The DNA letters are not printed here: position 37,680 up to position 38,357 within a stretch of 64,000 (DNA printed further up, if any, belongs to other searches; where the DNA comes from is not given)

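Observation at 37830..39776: Host-manipulation island: SLOG-like, ImmA/IrrE peptidase, Cys-phosphatase and GNAT in 2 kb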

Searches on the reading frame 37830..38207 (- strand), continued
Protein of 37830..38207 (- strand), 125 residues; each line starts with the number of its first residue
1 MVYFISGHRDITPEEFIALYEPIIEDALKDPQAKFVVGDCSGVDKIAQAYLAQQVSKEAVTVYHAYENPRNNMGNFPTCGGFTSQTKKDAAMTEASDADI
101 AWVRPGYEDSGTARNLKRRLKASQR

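Call 72: fold_search(model_id=the predicted structure, library=viral)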
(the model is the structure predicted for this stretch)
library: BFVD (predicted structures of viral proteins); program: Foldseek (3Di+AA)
matches with E <= 10: 727; with E <= 0.001: 3
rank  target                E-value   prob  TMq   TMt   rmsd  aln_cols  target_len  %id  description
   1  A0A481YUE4            1.7e-09  1.00  0.78  0.92   1.1       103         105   29  Uncharacterized protein [Marseillevirus LCMAC102]
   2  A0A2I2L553            3.8e-07  1.00  0.81  0.59   3.0       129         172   29  Uncharacterized protein [Orpheovirus IHUMI-LCC2]
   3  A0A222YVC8            3.8e-04  1.00  0.68  0.57   3.7       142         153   21  DprA-like DNA processing chain A [Streptomyces phage Mildred21]
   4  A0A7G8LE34            1.1e-02  1.00  0.68  0.52   4.8       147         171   15  (no name in the UniProt tables at hand)
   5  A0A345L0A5            1.1e-02  1.00  0.62  0.35   7.2       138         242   22  (no name in the UniProt tables at hand)
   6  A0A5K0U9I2            1.1e-02  1.00  0.63  0.53   3.1       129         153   15  YspA cpYpsA-related SLOG domain-containing protein [Yasminevirus sp. GU-2018]
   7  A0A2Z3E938            1.1e-02  0.99  0.61  0.41   4.3       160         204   16  (no name in the UniProt tables at hand)
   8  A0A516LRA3            1.2e-02  1.00  0.64  0.50   5.3       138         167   17  (no name in the UniProt tables at hand)
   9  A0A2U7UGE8            1.2e-02  1.00  0.58  0.40   3.9       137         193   20  YspA cpYpsA-related SLOG domain-containing protein [Pandoravirus macleodensis]
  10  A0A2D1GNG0            1.6e-02  0.99  0.50  0.32   4.3        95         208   19  (no name in the UniProt tables at hand)
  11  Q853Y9                1.9e-02  0.90  0.45  0.38   5.3       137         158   18  YspA cpYpsA-related SLOG domain-containing protein [Mycobacterium phage Omega]
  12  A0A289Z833            2.8e-02  0.82  0.43  0.32   8.3       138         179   13  Uncharacterized protein [Serratia phage vB_SmaM_ 2050HW]
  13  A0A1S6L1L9            2.9e-02  0.91  0.44  0.28   5.9       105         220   15  (no name in the UniProt tables at hand)
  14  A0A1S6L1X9            3.6e-02  1.00  0.69  0.30   6.9       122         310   16  (no name in the UniProt tables at hand)
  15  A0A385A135            3.6e-02  0.93  0.55  0.27   5.5       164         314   14  (no name in the UniProt tables at hand)
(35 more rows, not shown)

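Call 82: search_protein_families(library=pfam, proteins=[L003:1005-1493:+, L003:436-906:-, L003:10-456:+], max_evalue=1)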
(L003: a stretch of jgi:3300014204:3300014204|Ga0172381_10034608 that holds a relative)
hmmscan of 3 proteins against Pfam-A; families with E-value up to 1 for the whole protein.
L003:1005-1493:+ (162 aa): 1 family
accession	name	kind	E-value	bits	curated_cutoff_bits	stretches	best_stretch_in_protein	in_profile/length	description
PF03153.18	TFIIA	-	0.99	9.7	36.2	0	33-132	175-279/415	Transcription factor IIA, alpha/beta subunit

L003:436-906:- (156 aa): 3 families
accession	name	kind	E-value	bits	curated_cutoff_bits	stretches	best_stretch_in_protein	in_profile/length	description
PF00782.25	DSPc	-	2.2e-06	28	33.5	1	64-135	54-121/133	Dual specificity phosphatase, catalytic domain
PF05706.17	CDKN3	-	0.094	12.8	20.7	1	58-110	109-157/168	Cyclin-dependent kinase inhibitor 3 (CDKN3)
PF00102.32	Y_phosphatase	-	0.14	12.2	20.9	1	83-110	166-193/234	Protein-tyrosine phosphatase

L003:10-456:+ (148 aa): 3 families
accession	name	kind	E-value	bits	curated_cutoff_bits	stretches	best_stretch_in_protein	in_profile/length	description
PF13508.13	Acetyltransf_7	-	0.0073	17.1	27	1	69-112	12-54/84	Acetyltransferase (GNAT) domain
PF13673.13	Acetyltransf_10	-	0.071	13.5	23.6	1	92-114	58-80/128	Acetyltransferase (GNAT) domain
PF00583.31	Acetyltransf_1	-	0.11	13.2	20.7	1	92-114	66-88/116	Acetyltransferase (GNAT) family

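Call 92: find_related_loci(query=A2, collection=genome_contigs, flank=4000)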
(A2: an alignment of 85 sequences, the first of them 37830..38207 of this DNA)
Query A2 (125 aa) in genome_contigs; peptide patterns used: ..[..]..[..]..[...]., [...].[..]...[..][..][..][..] (x = any residue, [..] = any of these).
192 stretches matched a pattern; 68 encode a relative of the query (tblastn E <= 1e-3); 68 distinct loci.
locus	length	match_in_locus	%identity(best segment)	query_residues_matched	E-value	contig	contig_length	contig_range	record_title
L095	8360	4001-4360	57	2-122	1e-41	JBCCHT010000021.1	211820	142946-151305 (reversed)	MAG: Myxococcota bacterium isolate P01_B01_bin.73 k141_3097386_length_211820_cov_21.2107, whole genome shotgun sequence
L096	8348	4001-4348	56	3-121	1e-40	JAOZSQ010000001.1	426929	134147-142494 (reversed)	MAG: Thermoplasmatota archaeon isolate GMC6.metabat2.56_sub GMC6_1_length_426929_cov_16.275622, whole genome shotgun seq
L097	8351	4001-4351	56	2-119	5e-39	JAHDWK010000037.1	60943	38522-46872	MAG: Anaerolineae bacterium isolate CHL1 NODE_1144_length_60943_cov_249.510725, whole genome shotgun sequence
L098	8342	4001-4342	57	4-121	1e-38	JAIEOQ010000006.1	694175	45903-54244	MAG: Candidatus Obscuribacterales bacterium isolate co.spades.DASTOOL.1kb_121 c_000000445338, whole genome shotgun seque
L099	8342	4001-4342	59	2-119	1e-38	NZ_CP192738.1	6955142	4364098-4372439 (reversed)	Hahella sp. NBU794 chromosome, complete genome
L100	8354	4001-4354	56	2-120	4e-37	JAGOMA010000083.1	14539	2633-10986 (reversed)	MAG: Chloroflexota bacterium isolate Go_SlAct_bin_68 Go_SlAct_17677_length_14539_cov_21.142034, whole genome shotgun seq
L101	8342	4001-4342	58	4-119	2e-36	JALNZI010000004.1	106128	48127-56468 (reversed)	MAG: Candidatus Omnitrophota bacterium isolate SO_2017_LW1 bin 10 NODE_66_length_106128_cov_2.502467_LW64-88_2017, whole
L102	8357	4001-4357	54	1-123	1e-36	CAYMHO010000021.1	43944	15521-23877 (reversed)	MAG TPA_asm: uncultured Fimbriiglobus sp. isolate SRP302895_co1_12 genome assembly, contig: NODE_1523_length_43944_cov_1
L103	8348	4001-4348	54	1-120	2e-36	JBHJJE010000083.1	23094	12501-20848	MAG: Mastigocoleus sp. isolate pac_S11C2856_1 S11Ck141_730416, whole genome shotgun sequence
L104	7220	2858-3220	50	1-125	1e-36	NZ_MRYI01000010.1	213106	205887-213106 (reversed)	Hahella sp. CCB-MM4 Scaffold10, whole genome shotgun sequence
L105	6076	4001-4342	53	4-119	1e-35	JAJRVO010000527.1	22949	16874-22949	MAG: Chloroflexota bacterium isolate Dive96_bin10.46 k141_2566564, whole genome shotgun sequence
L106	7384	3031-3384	52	1-122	2e-35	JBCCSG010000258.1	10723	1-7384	MAG: Cyanobacteria bacterium P01_D01_bin.50 k141_1022300_length_10723_cov_229.1263, whole genome shotgun sequence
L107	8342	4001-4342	54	2-119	5e-35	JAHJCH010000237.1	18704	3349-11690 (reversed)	MAG: Myxococcota bacterium isolate Modern_marine.mb.298 Modern_marine.mb.298_k141_1782344, whole genome shotgun sequence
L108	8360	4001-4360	53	2-124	3e-35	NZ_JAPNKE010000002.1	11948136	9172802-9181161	Nannocystis pusilla strain Na p29 contig_2, whole genome shotgun sequence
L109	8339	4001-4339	55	4-119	3e-35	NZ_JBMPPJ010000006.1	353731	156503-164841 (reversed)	Undibacterium sp. TC9W NODE_6_length_353731_cov_31.436259, whole genome shotgun sequence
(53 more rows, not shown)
